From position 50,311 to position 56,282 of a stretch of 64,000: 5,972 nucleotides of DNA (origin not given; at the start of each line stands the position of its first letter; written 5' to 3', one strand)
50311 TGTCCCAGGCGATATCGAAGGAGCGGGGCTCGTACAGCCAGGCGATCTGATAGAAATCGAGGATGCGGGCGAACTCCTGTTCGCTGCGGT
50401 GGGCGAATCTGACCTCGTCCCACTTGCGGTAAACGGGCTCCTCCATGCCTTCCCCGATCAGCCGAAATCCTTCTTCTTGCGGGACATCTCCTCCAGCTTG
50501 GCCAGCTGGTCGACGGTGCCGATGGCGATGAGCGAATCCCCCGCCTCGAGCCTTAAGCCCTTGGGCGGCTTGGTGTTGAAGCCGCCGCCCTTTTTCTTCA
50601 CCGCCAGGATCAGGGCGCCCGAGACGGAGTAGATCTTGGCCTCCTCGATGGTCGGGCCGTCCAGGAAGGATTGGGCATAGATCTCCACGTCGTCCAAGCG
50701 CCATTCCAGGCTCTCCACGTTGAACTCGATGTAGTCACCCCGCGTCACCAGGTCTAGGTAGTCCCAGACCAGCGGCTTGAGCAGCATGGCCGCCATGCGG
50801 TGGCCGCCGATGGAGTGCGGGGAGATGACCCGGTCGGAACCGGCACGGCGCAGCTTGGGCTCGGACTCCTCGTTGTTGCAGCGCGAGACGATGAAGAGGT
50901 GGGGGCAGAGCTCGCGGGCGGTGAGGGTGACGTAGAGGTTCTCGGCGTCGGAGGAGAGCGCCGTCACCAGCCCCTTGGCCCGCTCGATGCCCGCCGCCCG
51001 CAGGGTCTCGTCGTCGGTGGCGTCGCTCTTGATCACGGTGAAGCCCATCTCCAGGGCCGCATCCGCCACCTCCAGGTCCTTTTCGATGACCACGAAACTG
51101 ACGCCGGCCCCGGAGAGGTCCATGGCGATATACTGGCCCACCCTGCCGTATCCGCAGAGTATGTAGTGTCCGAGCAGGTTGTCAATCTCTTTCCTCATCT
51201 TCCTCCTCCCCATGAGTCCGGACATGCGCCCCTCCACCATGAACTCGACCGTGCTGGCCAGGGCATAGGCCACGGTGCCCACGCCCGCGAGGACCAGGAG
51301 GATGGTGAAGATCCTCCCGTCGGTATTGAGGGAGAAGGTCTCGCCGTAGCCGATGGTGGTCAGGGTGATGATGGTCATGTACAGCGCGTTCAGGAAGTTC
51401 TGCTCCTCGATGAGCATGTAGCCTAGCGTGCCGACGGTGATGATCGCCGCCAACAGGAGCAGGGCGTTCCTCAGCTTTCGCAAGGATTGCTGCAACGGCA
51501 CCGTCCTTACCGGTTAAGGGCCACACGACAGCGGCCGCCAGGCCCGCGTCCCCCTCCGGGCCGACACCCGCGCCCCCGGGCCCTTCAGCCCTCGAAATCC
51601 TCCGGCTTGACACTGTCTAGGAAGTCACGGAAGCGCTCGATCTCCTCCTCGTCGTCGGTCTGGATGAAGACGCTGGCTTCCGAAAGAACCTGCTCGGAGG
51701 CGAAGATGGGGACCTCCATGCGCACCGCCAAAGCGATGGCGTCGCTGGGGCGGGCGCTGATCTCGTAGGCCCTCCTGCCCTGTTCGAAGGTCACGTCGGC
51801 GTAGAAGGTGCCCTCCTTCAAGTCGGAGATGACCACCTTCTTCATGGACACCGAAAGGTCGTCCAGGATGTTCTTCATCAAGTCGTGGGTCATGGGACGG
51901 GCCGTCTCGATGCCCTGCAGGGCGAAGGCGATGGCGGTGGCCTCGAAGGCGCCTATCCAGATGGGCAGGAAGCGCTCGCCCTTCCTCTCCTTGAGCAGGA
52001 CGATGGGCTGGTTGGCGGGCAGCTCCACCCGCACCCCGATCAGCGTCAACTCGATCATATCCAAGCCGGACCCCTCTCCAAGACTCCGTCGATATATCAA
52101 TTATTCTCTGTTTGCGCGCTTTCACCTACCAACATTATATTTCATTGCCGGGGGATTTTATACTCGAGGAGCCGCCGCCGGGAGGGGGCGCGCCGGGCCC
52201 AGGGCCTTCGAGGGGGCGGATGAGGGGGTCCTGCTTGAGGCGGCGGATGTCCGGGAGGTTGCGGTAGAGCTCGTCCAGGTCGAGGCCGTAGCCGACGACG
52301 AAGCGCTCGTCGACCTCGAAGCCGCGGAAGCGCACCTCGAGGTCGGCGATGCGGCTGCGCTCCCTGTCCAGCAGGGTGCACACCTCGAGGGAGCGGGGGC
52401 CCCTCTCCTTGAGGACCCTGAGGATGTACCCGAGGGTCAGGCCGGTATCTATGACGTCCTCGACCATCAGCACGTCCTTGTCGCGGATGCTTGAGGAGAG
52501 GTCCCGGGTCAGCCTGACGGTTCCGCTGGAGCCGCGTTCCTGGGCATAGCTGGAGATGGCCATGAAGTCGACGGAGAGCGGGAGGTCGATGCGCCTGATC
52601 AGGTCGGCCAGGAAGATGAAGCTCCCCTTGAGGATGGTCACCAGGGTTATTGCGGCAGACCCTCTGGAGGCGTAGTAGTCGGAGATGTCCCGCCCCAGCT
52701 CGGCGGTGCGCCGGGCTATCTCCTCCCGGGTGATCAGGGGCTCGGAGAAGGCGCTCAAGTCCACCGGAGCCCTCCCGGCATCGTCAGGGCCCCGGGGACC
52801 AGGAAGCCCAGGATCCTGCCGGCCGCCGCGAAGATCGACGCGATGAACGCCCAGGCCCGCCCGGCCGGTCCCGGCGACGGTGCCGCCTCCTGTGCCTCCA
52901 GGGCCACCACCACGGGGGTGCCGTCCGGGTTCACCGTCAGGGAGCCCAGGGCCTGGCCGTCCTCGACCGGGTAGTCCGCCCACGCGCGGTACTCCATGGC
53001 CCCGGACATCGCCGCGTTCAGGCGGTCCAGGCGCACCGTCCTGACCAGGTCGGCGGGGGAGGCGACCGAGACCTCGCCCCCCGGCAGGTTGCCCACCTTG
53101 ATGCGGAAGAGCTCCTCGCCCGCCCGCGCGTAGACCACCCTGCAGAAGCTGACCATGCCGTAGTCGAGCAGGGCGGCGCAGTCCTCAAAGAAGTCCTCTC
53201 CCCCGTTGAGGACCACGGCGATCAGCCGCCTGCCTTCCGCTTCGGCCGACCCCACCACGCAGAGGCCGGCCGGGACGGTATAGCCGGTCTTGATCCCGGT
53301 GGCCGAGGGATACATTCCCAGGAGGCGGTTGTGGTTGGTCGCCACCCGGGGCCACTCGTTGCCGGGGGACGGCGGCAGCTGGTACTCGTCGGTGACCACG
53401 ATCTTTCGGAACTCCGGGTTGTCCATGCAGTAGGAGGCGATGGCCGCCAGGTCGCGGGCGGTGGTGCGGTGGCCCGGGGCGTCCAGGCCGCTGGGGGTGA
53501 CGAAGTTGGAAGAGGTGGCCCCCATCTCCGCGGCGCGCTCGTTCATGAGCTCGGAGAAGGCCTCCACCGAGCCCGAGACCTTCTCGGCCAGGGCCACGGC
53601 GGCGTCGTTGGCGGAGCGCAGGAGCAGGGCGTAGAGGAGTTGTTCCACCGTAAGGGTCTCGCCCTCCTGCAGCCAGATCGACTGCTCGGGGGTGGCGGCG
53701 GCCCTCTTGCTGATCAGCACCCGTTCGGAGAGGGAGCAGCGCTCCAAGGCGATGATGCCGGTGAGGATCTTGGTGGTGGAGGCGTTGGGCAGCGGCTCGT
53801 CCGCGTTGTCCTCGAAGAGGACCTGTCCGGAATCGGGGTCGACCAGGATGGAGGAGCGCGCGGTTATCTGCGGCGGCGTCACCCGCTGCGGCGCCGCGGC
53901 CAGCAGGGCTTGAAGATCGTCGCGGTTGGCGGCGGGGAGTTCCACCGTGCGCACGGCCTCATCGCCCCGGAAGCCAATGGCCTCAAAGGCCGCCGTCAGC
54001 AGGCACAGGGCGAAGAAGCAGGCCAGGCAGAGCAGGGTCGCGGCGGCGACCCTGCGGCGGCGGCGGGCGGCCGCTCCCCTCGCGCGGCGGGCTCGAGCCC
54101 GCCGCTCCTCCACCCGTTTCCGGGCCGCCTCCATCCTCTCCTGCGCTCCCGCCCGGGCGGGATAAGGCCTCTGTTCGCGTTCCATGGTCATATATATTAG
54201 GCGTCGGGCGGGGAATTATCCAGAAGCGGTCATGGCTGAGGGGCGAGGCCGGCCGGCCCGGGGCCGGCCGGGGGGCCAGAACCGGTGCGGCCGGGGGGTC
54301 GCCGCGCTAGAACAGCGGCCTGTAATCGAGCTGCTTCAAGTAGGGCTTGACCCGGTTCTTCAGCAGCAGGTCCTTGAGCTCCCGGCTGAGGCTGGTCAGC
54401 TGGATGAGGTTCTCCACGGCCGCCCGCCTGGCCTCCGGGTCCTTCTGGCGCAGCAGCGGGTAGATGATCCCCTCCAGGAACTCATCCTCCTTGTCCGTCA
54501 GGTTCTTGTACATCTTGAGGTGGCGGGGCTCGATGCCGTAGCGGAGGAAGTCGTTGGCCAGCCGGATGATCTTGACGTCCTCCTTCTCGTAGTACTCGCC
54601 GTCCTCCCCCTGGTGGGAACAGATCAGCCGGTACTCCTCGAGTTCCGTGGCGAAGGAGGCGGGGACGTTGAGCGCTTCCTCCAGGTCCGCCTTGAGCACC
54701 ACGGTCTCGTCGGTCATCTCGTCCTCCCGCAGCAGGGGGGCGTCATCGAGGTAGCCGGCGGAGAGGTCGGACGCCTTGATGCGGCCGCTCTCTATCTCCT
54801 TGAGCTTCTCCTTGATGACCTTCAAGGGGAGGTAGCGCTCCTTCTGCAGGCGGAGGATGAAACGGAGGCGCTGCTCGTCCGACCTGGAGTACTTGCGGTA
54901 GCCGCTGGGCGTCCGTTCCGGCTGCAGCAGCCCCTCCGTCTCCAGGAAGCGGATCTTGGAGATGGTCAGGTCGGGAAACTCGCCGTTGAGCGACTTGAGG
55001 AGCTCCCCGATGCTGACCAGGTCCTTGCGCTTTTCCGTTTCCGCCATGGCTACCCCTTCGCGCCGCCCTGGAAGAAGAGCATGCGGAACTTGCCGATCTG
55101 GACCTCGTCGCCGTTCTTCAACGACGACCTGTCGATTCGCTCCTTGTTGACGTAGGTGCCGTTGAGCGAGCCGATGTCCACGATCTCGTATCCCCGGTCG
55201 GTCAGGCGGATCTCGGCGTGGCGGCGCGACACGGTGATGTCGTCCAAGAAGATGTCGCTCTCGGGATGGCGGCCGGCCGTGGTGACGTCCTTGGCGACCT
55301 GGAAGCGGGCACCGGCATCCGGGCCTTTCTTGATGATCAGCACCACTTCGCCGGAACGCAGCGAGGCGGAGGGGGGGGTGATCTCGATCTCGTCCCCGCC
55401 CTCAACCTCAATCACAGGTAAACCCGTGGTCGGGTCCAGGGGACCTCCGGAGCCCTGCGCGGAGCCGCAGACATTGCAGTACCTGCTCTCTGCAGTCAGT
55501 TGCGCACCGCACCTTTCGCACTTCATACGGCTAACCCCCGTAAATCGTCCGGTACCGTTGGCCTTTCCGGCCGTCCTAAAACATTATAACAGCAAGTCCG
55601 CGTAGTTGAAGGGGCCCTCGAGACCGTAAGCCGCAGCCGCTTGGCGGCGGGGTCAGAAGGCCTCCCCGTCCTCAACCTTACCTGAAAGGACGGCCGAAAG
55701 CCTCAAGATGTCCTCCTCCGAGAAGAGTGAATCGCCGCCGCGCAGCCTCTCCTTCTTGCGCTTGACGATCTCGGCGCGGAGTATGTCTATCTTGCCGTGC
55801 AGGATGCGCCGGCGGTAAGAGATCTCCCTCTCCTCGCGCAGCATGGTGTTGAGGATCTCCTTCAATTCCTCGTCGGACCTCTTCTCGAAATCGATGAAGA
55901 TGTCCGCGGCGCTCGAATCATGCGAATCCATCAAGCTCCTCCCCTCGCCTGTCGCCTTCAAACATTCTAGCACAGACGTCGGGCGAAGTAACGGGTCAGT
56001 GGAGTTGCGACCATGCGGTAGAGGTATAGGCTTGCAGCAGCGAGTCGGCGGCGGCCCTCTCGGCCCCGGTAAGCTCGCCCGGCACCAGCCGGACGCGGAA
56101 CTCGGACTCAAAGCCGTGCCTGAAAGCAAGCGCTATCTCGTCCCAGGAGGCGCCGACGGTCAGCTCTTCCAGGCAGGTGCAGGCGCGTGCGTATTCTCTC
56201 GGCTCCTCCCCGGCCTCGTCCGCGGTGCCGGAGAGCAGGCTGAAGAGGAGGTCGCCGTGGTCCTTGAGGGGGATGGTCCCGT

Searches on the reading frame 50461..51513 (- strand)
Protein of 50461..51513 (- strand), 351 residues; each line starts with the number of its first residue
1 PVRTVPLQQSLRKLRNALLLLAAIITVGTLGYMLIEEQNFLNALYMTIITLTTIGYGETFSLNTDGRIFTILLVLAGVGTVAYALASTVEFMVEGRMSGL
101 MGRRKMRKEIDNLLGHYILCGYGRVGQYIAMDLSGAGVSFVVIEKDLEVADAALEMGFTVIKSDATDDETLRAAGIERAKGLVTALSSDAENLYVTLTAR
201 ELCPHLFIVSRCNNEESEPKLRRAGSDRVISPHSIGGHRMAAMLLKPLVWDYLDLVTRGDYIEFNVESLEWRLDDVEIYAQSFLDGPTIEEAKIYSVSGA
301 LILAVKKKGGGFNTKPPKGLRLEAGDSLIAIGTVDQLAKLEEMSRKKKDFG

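Call 41: search_protein_families(library=pfam, proteins=[window:50461-51513:-], max_evalue=0.001)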
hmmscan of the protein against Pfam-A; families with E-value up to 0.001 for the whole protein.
window:50461-51513:- (351 aa): 4 families
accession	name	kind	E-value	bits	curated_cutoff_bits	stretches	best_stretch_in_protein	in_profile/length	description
PF02254.24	TrkA_N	-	1.7e-33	115.8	23.8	1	117-232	1-116/116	TrkA-N domain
PF07885.22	Ion_trans_2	-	1.2e-16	60.7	22.5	1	20-93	2-78/79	Ion channel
PF02080.26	TrkA_C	-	2.1e-09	37.6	27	1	276-342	4-68/71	TrkA-C domain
PF00520.37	Ion_trans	-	1.2e-05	25.1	25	1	38-86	172-227/241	Ion transport protein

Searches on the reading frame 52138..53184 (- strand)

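Call 41: search_protein_families(library=pfam, proteins=[window:52138-53184:-], max_evalue=0.001)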
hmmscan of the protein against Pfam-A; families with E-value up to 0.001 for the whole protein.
window:52138-53184:- (349 aa): 1 family
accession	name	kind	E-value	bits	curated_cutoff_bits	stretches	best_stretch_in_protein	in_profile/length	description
PF00156.33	Pribosyltran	-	1.6e-23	83.2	26.3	1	167-302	19-156/158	Phosphoribosyl transferase domain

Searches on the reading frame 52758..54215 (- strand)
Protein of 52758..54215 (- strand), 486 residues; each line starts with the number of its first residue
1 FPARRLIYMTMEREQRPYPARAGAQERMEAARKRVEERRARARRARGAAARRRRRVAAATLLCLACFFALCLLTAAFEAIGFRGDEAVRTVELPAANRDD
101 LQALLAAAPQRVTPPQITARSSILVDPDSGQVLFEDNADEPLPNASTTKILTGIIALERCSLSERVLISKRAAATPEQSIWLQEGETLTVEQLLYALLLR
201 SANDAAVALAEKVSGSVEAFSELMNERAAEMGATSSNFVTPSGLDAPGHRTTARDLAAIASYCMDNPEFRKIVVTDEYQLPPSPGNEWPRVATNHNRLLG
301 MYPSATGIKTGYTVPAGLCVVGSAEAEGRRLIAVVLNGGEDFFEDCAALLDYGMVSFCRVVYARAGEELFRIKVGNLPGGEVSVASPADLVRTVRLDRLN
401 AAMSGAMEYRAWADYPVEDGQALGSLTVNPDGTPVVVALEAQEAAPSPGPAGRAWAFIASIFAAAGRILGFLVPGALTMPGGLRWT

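Call 41: search_protein_families(library=pfam, proteins=[window:52758-54215:-], max_evalue=0.001)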
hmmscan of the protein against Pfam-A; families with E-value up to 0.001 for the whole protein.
window:52758-54215:- (486 aa): 3 families
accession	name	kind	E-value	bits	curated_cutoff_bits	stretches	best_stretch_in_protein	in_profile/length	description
PF00768.25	Peptidase_S11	-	5e-56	190.3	27.6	1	110-338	3-237/239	D-alanyl-D-alanine carboxypeptidase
PF13354.11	Beta-lactamase2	-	5.1e-08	33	22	1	124-258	4-141/214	Beta-lactamase enzyme family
PF02113.21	Peptidase_S13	-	0.00015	21.1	22.8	0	115-158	12-57/444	D-Ala-D-Ala carboxypeptidase 3 (S13) family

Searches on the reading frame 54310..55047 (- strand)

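Call 53: search_protein_families(library=ncbifam, proteins=[window:54310-55047:-], max_evalue=0.00001)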
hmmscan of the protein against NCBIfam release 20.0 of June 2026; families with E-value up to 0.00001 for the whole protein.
window:54310-55047:- (246 aa): 8 families
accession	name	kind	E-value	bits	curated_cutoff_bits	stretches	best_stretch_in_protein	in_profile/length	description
NF050798.1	TF_FtsR_Actino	equivalog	1.5e-61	208.3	150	1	11-233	1-222/223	transcriptional regulator FtsR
TIGR02043.1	ZntR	equivalog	4.6e-09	36.5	167.95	1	25-83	11-69/131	Zn(2+)-responsive transcriptional regulator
NF007069.0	PRK09514.1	equivalog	4.9e-09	36.3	143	1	25-83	11-69/141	Zn(2+)-responsive transcriptional regulator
TIGR02051.1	MerR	equivalog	2.3e-07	31.1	150.85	1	29-82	13-66/124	mercury resistance transcriptional regulator MerR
NF047375.1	HeatShock_HspR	equivalog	2.3e-07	30.7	105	1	31-82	19-70/92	heat shock protein transcriptional repressor HspR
NF053740.1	TransRegTnrAGPos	equivalog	2.7e-06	27.5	140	1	6-66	8-63/108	hypothetical protein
TIGR02044.1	CueR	equivalog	6.1e-06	26.3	147.4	0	26-81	11-66/127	Cu(I)-responsive transcriptional regulator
TIGR02047.1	CadR-PbrR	equivalog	6.6e-06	26.2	151.45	0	26-68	11-54/127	Cd(II)/Pb(II)-responsive transcriptional regulator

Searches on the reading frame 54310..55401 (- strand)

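Call 41: search_protein_families(library=pfam, proteins=[window:54310-55401:-], max_evalue=0.001)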
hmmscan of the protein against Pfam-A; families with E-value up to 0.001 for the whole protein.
window:54310-55401:- (364 aa): 2 families
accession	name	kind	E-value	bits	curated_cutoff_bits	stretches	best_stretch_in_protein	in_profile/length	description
PF13411.12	MerR_1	-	8.2e-15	55.1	21.6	1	145-202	12-68/69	MerR HTH family regulatory protein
PF00376.29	MerR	-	8e-08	32.4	28.2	1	141-171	7-38/38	MerR family regulatory protein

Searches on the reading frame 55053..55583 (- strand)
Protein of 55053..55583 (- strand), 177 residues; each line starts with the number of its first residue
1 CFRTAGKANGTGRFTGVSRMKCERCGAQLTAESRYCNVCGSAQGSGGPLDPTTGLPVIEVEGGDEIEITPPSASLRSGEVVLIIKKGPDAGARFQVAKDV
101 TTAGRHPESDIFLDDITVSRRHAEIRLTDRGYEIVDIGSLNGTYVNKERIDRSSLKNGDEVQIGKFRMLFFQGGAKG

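Call 41: search_protein_families(library=pfam, proteins=[window:55053-55583:-], max_evalue=0.001)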
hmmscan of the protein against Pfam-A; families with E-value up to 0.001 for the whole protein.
window:55053-55583:- (177 aa): 3 families
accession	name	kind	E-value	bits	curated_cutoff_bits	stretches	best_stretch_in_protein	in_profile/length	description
PF00498.31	FHA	-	4.2e-21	75.6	20.7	1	101-164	1-67/67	FHA domain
PF16697.10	Yop-YscD_cpl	-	2.3e-18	66.7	33.2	1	86-170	4-90/94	Inner membrane component of T3SS, cytoplasmic domain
PF13240.11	Zn_Ribbon_1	-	3.2e-05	24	25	1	21-41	1-21/23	zinc-ribbon domain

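Call 50: find_encoding_contigs(protein=window:55053-55526:-, flank=1500, max_places=10)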
Protein window:55053-55526:- (158 aa): 4 contigs read that carry it; 3 places shown.
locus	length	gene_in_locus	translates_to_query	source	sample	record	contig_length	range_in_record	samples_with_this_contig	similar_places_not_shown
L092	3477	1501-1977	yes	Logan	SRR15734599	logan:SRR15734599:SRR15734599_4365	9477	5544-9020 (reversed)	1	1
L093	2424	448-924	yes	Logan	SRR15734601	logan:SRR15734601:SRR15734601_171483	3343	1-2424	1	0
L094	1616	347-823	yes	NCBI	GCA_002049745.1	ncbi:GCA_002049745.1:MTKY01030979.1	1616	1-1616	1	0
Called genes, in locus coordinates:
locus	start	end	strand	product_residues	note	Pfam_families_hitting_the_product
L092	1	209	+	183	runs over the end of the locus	PF00857:Isochorismatase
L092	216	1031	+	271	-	PF21948:LplA-B_cat, PF03099:BPL_LplA_LipB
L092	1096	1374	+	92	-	PF22802:RsiG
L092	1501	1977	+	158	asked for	PF13240:Zn_Ribbon_1 (faint), PF16697:Yop-YscD_cpl, PF00498:FHA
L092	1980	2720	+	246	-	PF00376:MerR, PF13411:MerR_1, PF28507:Rv1828_C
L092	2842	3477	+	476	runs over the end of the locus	PF13354:Beta-lactamase2 (weak), PF00768:Peptidase_S11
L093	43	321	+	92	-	PF22802:RsiG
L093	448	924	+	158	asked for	PF13240:Zn_Ribbon_1 (faint), PF16697:Yop-YscD_cpl, PF00498:FHA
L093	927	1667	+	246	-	PF00376:MerR, PF13411:MerR_1, PF28507:Rv1828_C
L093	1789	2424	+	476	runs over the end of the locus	PF13354:Beta-lactamase2 (weak), PF00768:Peptidase_S11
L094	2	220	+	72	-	?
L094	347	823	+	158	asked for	PF13240:Zn_Ribbon_1 (faint), PF16697:Yop-YscD_cpl, PF00498:FHA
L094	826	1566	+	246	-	PF00376:MerR, PF13411:MerR_1, PF28507:Rv1828_C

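Call 53: search_protein_families(library=ncbifam, proteins=[window:55053-55526:-], max_evalue=0.00001)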
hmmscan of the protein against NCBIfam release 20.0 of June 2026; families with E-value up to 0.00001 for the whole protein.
window:55053-55526:- (158 aa): 5 families
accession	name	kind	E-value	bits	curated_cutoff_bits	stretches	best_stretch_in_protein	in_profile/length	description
NF041660.2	oxygluDhInhib_OdhI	equivalog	5.3e-49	165.4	200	1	53-154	29-130/130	oxoglutarate dehydrogenase inhibitor Odhl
NF049868.1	FhaB_Rv0019c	equivalog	1.3e-17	64.3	125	1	60-146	66-153/158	FHA domain-containing protein FhaB/FipA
NF052573.1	HisKinEspAMyxo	equivalog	2.4e-13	49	1400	1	49-152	15-119/755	serine histidine kinase EspA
NF033760.1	gliding_GltG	equivalog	5.3e-13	48.4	650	1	75-149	19-94/650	adventurous gliding motility protein GltG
TIGR03354.1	VI_FHA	hypoth_equivalog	2.6e-10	40.7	120.25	1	69-149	13-99/420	type VI secretion system-associated FHA domain protein TagH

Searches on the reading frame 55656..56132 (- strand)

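Call 41: search_protein_families(library=pfam, proteins=[window:55656-56132:-], max_evalue=0.001)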
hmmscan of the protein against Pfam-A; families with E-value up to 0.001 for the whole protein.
window:55656-56132:- (159 aa): 1 family
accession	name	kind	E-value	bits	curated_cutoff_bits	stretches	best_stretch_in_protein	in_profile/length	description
PF22802.1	RsiG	-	2.8e-16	59.4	27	1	81-128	6-53/65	RsiG-like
